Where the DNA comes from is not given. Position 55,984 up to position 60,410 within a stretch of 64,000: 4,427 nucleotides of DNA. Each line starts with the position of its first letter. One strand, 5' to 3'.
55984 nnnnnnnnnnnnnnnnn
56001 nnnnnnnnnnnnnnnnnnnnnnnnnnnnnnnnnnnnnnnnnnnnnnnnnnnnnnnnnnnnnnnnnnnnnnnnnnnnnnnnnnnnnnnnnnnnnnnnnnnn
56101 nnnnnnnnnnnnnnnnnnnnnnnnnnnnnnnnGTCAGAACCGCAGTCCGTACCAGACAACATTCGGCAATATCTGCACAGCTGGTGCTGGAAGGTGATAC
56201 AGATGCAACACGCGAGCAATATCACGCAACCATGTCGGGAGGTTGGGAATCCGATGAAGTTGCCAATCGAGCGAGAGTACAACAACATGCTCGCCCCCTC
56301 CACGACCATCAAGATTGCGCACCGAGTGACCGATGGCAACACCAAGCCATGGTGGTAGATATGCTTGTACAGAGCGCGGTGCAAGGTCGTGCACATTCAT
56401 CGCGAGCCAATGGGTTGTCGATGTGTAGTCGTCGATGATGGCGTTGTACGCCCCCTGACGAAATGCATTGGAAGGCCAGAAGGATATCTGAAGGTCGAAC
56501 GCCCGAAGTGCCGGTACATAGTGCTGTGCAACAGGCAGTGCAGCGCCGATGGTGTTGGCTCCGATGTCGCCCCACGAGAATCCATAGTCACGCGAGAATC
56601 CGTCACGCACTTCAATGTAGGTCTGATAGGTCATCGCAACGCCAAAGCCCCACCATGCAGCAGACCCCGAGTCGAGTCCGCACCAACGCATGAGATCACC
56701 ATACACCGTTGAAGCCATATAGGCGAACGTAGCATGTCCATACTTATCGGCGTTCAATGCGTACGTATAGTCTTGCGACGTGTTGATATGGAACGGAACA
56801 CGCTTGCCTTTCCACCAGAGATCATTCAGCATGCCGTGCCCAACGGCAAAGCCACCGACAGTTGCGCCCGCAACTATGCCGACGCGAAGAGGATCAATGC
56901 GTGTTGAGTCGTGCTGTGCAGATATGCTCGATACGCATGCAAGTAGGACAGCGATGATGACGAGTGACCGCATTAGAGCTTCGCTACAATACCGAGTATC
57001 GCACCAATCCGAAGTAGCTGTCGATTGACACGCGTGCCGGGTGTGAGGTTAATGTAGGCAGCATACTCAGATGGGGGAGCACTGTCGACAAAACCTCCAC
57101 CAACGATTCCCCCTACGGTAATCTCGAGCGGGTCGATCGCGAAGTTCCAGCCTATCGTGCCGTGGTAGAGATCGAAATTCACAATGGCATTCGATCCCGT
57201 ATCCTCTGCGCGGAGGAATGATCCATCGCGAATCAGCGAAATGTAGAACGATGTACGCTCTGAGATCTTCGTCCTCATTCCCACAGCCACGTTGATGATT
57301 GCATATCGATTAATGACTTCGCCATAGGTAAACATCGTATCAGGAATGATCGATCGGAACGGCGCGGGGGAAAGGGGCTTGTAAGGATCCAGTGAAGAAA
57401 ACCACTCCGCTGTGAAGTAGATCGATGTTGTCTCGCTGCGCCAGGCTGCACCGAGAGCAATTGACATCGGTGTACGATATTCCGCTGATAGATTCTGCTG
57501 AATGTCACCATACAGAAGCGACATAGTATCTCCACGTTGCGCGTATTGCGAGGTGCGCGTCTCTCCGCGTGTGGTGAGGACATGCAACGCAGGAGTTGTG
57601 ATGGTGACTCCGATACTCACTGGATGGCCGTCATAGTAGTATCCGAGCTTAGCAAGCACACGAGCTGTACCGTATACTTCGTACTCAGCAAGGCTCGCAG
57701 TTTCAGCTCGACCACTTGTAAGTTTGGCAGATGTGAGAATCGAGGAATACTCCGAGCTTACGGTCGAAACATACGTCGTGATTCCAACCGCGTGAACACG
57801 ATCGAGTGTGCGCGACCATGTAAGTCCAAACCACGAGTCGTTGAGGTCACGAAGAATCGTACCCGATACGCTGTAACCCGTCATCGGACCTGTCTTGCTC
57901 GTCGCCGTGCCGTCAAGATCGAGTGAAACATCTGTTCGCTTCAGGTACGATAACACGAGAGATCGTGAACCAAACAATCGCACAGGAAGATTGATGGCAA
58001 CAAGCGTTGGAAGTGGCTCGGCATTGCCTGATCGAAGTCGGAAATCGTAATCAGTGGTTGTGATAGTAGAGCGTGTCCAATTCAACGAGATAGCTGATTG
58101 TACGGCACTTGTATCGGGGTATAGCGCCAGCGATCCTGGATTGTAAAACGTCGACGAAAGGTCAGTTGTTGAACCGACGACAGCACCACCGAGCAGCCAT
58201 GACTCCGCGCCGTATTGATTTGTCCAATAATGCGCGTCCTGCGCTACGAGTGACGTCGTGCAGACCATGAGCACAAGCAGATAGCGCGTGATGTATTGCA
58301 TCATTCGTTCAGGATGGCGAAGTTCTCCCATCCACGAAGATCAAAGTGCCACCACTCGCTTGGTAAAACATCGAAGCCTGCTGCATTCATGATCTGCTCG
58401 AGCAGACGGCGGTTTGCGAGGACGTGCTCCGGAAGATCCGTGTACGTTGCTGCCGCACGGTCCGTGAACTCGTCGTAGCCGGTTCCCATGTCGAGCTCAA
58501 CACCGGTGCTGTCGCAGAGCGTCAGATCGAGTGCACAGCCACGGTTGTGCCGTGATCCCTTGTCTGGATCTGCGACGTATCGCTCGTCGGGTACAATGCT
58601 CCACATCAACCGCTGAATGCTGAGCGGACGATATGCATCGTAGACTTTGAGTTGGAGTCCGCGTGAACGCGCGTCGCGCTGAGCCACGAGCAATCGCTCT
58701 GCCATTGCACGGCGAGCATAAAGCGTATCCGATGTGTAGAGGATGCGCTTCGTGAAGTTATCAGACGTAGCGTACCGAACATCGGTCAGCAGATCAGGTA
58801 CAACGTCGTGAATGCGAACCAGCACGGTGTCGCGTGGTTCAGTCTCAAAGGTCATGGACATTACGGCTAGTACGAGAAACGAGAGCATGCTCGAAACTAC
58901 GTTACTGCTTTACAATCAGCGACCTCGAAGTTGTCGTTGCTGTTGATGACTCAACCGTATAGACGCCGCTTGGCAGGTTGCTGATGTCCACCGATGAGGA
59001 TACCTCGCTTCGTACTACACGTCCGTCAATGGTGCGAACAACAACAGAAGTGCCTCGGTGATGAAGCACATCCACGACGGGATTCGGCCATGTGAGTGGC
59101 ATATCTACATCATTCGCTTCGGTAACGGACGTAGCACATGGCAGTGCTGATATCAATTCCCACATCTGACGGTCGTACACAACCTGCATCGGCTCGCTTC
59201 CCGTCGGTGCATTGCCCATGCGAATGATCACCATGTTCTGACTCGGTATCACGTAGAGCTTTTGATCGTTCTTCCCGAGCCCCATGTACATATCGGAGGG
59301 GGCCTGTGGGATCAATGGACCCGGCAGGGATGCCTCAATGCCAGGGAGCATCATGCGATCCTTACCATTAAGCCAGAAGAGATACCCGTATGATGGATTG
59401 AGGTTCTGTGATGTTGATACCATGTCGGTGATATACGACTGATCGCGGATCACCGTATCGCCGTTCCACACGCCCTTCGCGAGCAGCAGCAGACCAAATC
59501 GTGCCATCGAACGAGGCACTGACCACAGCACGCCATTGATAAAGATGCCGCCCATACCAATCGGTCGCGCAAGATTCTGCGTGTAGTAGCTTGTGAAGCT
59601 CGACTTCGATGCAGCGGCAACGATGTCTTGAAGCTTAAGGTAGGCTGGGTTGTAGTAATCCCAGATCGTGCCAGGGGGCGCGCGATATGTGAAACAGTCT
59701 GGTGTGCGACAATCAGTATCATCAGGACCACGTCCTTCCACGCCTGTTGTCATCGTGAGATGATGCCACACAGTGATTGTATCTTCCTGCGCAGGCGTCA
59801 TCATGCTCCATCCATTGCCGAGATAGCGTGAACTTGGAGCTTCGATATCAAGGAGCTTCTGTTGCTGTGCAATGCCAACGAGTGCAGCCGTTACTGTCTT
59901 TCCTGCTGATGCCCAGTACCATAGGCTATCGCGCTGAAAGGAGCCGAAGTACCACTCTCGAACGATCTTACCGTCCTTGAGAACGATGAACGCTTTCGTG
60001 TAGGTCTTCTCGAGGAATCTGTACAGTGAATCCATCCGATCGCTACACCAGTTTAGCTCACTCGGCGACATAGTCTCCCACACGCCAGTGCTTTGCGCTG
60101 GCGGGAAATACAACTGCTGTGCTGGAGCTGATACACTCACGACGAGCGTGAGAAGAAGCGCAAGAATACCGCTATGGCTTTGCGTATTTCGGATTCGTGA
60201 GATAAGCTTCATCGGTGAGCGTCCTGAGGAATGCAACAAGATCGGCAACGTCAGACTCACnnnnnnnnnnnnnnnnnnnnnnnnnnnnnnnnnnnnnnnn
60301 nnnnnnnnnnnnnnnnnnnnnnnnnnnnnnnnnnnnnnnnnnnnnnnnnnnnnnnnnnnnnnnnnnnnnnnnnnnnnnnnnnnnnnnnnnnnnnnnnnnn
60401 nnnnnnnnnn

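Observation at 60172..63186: MbnP-like WxW protein with a T9SS export tail, followed by two tandem MauG/MbnH-like di-haem enzymes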

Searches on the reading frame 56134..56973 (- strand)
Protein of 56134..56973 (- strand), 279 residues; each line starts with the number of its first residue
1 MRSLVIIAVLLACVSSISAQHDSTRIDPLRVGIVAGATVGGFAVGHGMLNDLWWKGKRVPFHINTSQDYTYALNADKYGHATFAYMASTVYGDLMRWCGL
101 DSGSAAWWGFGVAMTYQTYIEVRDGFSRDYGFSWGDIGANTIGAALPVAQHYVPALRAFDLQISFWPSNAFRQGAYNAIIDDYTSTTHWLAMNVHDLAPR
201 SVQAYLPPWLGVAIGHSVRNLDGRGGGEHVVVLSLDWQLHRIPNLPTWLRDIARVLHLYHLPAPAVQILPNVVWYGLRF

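Call 3: search_protein_families(library=pfam, proteins=[window:56134-56973:-], max_evalue=0.01)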
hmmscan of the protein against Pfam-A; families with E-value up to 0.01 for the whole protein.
window:56134-56973:- (279 aa): 1 family
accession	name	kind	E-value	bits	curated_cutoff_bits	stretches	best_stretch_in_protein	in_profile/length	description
PF10043.14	DUF2279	-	1.1e-12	48.9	28.6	1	68-147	7-86/91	Predicted periplasmic lipoprotein (DUF2279)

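Call 4: search_protein_families(library=ncbifam, proteins=[window:56134-56973:-], max_evalue=0.01)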
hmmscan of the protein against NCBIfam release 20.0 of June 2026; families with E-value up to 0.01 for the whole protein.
window:56134-56973:- (279 aa): 0 families

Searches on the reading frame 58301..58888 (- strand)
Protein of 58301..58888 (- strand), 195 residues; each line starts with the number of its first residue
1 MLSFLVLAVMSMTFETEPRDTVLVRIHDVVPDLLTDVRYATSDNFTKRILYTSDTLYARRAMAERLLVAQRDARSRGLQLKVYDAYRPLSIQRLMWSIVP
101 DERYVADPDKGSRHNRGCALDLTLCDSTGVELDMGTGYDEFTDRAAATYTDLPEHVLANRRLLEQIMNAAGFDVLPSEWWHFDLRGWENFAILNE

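Call 3: search_protein_families(library=pfam, proteins=[window:58301-58888:-], max_evalue=0.01)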
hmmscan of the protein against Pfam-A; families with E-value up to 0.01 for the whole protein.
window:58301-58888:- (195 aa): 2 families
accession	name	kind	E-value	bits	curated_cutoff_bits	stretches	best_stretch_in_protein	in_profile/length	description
PF01427.22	Peptidase_M15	-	1.2e-42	146.4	27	1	21-185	3-185/199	D-ala-D-ala dipeptidase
PF02557.22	VanY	-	0.00011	22.4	25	1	58-133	4-85/132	D-alanyl-D-alanine carboxypeptidase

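Call 4: search_protein_families(library=ncbifam, proteins=[window:58301-58888:-], max_evalue=0.01)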
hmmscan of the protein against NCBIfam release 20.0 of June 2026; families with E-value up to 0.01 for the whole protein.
window:58301-58888:- (195 aa): 2 families
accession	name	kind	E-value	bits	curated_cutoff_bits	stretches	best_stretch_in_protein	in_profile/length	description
NF007557.0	PRK10178.1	equivalog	2.7e-54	183.7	176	1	20-195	4-179/188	D-alanyl-D-alanine dipeptidase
NF033115.1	dipept_VanX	equivalog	1.7e-23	83.5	320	1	24-185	4-186/199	D-Ala-D-Ala dipeptidase VanX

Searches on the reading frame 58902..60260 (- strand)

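Call 3: search_protein_families(library=pfam, proteins=[window:58902-60260:-], max_evalue=0.01)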
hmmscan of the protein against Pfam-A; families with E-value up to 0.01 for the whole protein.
window:58902-60260:- (452 aa): 2 families
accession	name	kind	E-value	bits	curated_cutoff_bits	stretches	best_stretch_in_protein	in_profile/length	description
PF00144.29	Beta-lactamase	-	1.6e-22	80.6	27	1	90-243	18-185/329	Beta-lactamase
PF18962.6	Por_Secre_tail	-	3.4e-05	24.5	27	1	391-450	2-75/75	Secretion system C-terminal sorting domain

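Call 4: search_protein_families(library=ncbifam, proteins=[window:58902-60260:-], max_evalue=0.01)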
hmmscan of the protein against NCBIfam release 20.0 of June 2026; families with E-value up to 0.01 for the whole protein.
window:58902-60260:- (452 aa): 8 families
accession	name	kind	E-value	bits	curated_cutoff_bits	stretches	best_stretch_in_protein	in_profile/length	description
NF045925.1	3-sucCA_synth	equivalog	6.3e-13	48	800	1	34-298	9-280/498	3-succinylated cholic acid synthase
NF033698.1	blaCSA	exception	5.9e-06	25.5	884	1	112-242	72-203/375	CSA family class C beta-lactamase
TIGR04183.1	Por_Secre_tail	domain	1.1e-05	25.3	23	1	391-451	2-71/72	T9SS type A sorting domain-containing protein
NF033700.1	blaCMA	exception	3.6e-05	22.9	887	1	112-242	72-203/375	CMA family class C beta-lactamase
NF033085.1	bla_class_C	equivalog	0.00039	19.3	415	1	110-242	52-186/356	class C beta-lactamase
NF007943.0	PRK10662.1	equivalog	0.0006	18.5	266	1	109-236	80-219/380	D-alanyl-D-alanine-carboxypeptidase/endopeptidase AmpH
NF045671.1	blaPNC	exception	0.0013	17.6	750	1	110-242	93-227/401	PNC family class C beta-lactamase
NF000423.2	blaSRT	exception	0.0035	16.6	860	1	112-238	74-201/378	SRT/SST family class C beta-lactamase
